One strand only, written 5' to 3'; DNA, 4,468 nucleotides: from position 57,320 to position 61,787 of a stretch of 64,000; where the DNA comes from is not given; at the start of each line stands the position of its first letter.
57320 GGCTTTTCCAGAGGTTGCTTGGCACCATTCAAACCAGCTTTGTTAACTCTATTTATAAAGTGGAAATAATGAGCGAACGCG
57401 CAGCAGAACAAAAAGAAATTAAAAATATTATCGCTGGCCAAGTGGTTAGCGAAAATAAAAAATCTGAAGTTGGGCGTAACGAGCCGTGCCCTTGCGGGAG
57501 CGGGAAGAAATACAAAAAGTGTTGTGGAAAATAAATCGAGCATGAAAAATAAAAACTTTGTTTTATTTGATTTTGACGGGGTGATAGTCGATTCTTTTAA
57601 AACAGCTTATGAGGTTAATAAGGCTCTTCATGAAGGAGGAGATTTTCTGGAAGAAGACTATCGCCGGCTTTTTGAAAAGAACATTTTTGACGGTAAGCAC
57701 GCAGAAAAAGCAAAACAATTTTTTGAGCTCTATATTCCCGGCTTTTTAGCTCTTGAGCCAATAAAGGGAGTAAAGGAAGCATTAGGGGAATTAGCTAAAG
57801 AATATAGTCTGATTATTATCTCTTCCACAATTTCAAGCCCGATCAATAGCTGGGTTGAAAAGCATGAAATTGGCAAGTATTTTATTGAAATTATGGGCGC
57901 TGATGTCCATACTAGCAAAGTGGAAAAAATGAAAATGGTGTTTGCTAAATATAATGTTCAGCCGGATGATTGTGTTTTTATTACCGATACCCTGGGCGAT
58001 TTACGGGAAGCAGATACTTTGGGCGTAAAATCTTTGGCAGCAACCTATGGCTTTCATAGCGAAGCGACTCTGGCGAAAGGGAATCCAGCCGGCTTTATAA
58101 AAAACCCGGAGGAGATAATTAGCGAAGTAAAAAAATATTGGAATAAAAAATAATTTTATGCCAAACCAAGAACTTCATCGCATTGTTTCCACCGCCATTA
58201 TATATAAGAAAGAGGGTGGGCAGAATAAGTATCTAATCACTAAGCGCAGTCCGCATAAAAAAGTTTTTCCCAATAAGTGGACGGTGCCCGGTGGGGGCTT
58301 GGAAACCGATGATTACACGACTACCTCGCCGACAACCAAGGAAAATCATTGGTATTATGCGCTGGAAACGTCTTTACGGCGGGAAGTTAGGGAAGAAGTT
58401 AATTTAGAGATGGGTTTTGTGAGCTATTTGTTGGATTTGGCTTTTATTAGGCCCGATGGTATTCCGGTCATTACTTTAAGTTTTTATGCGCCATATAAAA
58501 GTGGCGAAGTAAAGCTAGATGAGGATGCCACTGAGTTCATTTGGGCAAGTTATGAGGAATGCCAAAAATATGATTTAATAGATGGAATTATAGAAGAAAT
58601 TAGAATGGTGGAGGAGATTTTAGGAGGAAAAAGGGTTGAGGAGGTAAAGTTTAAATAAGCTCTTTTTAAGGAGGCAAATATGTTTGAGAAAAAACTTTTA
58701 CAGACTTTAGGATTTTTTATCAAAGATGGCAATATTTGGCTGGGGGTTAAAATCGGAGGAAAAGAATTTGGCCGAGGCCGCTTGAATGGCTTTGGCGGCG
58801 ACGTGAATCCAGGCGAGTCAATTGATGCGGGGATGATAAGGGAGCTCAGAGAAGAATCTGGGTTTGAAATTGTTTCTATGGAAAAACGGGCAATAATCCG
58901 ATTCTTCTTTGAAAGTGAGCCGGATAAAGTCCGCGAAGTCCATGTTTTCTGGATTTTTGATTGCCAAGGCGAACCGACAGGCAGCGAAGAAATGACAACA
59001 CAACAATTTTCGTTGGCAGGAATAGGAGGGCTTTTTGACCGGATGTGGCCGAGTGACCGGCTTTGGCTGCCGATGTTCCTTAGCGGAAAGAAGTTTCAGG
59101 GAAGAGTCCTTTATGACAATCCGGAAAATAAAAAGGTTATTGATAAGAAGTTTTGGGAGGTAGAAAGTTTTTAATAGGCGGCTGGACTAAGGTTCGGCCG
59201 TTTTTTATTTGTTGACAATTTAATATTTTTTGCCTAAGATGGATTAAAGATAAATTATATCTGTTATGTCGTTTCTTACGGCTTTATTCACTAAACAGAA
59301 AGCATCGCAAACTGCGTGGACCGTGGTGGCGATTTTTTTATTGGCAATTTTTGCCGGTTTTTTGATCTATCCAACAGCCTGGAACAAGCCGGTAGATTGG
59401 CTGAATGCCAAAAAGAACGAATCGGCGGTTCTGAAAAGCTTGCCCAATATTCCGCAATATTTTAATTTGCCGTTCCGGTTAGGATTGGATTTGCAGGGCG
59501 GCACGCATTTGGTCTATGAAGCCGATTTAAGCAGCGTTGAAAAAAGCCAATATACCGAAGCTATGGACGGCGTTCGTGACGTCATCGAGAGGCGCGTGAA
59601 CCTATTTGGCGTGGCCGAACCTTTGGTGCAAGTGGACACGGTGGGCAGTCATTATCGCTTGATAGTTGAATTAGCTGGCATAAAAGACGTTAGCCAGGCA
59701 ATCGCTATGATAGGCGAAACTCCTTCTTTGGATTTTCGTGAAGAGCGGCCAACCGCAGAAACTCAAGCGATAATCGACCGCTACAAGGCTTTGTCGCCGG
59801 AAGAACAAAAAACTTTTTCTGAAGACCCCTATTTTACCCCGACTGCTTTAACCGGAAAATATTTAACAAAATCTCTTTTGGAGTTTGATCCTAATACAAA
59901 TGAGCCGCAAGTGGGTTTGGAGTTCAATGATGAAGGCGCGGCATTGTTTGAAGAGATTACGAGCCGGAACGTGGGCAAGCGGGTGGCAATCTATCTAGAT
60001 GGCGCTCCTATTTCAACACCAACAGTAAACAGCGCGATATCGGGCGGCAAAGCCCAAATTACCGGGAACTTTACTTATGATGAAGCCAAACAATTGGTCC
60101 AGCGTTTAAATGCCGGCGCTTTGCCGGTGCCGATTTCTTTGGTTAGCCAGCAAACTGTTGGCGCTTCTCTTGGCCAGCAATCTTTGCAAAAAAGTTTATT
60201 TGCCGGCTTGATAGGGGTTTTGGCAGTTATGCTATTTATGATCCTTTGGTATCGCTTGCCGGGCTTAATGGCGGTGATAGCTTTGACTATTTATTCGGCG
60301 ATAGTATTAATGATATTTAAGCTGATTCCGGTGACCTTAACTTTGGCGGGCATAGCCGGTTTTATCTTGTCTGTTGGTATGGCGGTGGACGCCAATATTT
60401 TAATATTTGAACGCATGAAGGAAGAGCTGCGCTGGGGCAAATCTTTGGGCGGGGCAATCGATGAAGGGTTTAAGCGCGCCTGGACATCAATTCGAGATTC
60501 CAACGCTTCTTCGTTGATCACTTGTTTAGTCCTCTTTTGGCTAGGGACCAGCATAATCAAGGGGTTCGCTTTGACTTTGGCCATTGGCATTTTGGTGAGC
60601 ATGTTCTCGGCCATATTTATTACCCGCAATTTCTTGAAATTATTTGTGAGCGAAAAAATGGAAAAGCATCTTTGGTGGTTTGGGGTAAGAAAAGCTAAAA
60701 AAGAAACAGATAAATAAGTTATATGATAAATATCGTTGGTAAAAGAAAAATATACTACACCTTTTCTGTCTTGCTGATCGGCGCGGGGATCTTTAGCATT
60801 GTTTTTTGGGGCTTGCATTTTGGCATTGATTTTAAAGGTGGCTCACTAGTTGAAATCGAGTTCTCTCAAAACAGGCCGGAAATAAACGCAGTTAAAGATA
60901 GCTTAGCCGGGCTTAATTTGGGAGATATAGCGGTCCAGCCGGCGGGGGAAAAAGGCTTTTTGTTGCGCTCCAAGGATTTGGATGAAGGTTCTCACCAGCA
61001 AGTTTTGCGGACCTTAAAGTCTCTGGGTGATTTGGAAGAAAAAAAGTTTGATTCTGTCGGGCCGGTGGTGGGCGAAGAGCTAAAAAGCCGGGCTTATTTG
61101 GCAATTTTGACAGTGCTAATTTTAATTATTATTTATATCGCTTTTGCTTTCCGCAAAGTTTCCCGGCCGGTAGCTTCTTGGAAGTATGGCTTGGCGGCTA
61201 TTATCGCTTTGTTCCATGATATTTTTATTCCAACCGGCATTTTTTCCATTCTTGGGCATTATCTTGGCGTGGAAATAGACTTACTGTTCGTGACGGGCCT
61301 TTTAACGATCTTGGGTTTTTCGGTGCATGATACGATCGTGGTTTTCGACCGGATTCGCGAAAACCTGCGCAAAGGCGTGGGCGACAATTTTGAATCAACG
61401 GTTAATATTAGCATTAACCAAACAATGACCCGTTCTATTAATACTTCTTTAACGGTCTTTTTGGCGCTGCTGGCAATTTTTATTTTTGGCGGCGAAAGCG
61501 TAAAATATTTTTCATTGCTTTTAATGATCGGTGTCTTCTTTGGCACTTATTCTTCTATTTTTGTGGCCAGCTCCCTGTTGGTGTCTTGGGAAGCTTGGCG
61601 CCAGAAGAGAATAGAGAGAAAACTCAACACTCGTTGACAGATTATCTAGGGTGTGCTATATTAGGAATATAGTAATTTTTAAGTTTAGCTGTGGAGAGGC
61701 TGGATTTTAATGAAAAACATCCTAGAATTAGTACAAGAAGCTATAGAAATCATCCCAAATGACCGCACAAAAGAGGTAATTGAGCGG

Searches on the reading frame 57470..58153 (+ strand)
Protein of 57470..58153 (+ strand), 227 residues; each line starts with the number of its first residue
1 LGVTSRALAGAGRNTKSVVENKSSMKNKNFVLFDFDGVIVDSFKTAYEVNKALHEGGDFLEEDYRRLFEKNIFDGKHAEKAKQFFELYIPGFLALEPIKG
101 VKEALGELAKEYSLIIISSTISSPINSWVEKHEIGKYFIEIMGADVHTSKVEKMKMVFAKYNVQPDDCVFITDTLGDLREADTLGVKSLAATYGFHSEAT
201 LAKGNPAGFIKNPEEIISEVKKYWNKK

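Call 77: search_protein_families(library=pfam, proteins=[window:57470-58153:+], max_evalue=0.001)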
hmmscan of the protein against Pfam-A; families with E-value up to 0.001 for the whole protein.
window:57470-58153:+ (227 aa): 5 families
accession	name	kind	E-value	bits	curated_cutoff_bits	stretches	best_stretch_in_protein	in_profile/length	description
PF13419.12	HAD_2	-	6e-17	62.8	23.8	1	31-190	1-177/178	Haloacid dehalogenase-like hydrolase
PF00702.32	Hydrolase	-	5.7e-08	33.8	26.4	1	31-179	4-185/191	haloacid dehalogenase-like hydrolase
PF06941.18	NT5C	-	4.3e-06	27.2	24.8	1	30-133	3-104/180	5' nucleotidase, deoxy (Pyrimidine), cytosolic type C protein (NT5C)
PF12710.13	HAD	-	8.7e-06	26.7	27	1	31-178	1-185/189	haloacid dehalogenase-like hydrolase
PF13242.12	Hydrolase_like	-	0.00014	22.2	22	1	154-207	10-66/75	HAD-hyrolase-like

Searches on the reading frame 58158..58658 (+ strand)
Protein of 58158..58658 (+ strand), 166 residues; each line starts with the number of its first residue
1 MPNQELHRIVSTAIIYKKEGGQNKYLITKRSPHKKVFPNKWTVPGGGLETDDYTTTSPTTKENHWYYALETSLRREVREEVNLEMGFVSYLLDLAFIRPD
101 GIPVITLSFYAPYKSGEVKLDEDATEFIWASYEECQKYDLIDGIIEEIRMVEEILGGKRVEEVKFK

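Call 77: search_protein_families(library=pfam, proteins=[window:58158-58658:+], max_evalue=0.001)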
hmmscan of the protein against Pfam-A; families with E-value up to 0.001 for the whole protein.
window:58158-58658:+ (166 aa): 1 family
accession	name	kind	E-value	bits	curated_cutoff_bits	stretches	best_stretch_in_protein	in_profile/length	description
PF00293.34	NUDIX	-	6.4e-10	39.6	21.1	1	12-136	7-119/134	NUDIX domain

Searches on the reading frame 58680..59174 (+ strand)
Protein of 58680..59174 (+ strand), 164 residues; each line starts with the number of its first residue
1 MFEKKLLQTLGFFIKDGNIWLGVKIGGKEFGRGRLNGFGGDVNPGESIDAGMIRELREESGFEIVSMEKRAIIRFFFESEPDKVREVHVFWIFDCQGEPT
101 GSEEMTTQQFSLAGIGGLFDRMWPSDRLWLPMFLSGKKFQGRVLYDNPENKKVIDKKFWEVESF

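Call 92: search_solved_structures(query=window:58680-59174:+, max_evalue=0.1)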
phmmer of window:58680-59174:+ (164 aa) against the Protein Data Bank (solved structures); distinct sequences matched with E-value up to 0.1: 39.
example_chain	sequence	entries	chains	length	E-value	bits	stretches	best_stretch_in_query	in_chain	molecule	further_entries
5mzf_A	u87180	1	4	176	3.5e-27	98.6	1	7-160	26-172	MTH1 protein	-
9xri_A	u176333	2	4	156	2.1e-25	92.8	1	7-149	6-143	Oxidized purine nucleoside triphosphate hydrolase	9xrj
6ehh_A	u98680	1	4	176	3e-25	92.3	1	7-164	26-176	7,8-dihydro-8-oxoguanine triphosphatase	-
5ws7_A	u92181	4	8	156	3.1e-25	92.3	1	7-149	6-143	7,8-dihydro-8-oxoguanine triphosphatase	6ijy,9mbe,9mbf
5ghi_A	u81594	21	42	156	5.2e-25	91.5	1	7-149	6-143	7,8-dihydro-8-oxoguanine triphosphatase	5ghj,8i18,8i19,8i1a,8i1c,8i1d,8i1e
6jvo_A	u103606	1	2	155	6.3e-25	91.3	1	7-149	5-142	7,8-dihydro-8-oxoguanine triphosphatase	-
1iry_A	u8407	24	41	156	6.3e-25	91.3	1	7-149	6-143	hMTH1 | 7,8-dihydro-8-oxoguanine triphosphatase | Oxidized purine nucleoside triphosphate hydrolase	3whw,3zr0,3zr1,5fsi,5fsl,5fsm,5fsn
7n03_A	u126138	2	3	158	6.4e-25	91.2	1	7-149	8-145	7,8-dihydro-8-oxoguanine triphosphatase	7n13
4c9w_A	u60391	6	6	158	6.4e-25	91.2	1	7-149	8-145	7,8-DIHYDRO-8-OXOGUANINE TRIPHOSPHATASE | Isoform p26 of Oxidized purine nucleoside triphosphate hydrolase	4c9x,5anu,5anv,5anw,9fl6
4n1t_A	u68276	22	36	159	6.6e-25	91.2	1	7-149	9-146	7,8-dihydro-8-oxoguanine triphosphatase | Oxidized purine nucleoside triphosphate hydrolase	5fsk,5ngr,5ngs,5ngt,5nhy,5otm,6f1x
6aa3_A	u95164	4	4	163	7.2e-25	91.1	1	7-149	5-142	7,8-dihydro-8-oxoguanine triphosphatase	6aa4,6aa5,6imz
4n1u_A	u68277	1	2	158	7.3e-25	91.1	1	7-148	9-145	7,8-dihydro-8-oxoguanine triphosphatase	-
5mze_A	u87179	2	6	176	7.9e-25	91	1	7-164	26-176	7,8-dihydro-8-oxoguanine triphosphatase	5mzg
5otn_A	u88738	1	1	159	8e-25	90.9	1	1-162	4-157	Nudix (Nucleoside diphosphate linked moiety X)-type motif 1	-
7esf_A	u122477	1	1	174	9e-25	90.8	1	7-148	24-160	7,8-dihydro-8-oxoguanine triphosphatase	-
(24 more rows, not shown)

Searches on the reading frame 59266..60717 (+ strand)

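Call 22: search_protein_families(library=pfam, proteins=[window:59266-60717:+], max_evalue=0.0001)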
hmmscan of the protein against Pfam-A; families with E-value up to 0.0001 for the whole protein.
window:59266-60717:+ (483 aa): 6 families
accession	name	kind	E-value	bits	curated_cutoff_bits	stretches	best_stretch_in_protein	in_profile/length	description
PF22599.2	SecDF_P1_head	-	6.9e-30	103.7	27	1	193-288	19-114/114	SecDF, P1 head subdomain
PF02355.23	SecD_SecF_C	-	5e-17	62.4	20.5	1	291-460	14-186/189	Protein export membrane protein SecD/SecF, C-terminal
PF21760.3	SecD_1st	-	1.2e-14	53.9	27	1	100-160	1-58/60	Protein translocase subunit SecDF, P1 domain, N-terminal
PF03176.21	MMPL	-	4.5e-11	42.7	20.5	1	262-452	98-294/333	MMPL family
PF07549.19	Sec_GG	-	7.8e-06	25.7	20.3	1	66-87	4-25/28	SecD/SecF GG Motif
PF00873.25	ACR_tran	-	5.1e-05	21.6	28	1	302-468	325-497/1021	AcrB/AcrD/AcrF family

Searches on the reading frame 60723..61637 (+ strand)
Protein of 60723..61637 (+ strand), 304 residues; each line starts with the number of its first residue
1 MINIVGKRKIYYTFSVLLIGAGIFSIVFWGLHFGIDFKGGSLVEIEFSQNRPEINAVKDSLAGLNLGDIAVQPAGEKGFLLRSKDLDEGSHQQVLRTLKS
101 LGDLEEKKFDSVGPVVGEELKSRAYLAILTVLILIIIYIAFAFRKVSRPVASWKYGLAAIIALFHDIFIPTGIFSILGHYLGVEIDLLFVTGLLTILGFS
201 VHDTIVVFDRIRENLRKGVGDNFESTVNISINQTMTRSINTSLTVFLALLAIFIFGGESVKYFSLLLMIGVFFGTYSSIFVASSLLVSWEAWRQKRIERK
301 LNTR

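Call 22: search_protein_families(library=pfam, proteins=[window:60723-61637:+], max_evalue=0.0001)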
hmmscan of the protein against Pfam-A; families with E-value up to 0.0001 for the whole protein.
window:60723-61637:+ (304 aa): 2 families
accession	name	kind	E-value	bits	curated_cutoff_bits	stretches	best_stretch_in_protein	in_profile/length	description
PF02355.23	SecD_SecF_C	-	4.3e-60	202.8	20.5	1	98-290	6-187/189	Protein export membrane protein SecD/SecF, C-terminal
PF07549.19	Sec_GG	-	2.7e-07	30.3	20.3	1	25-50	2-27/28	SecD/SecF GG Motif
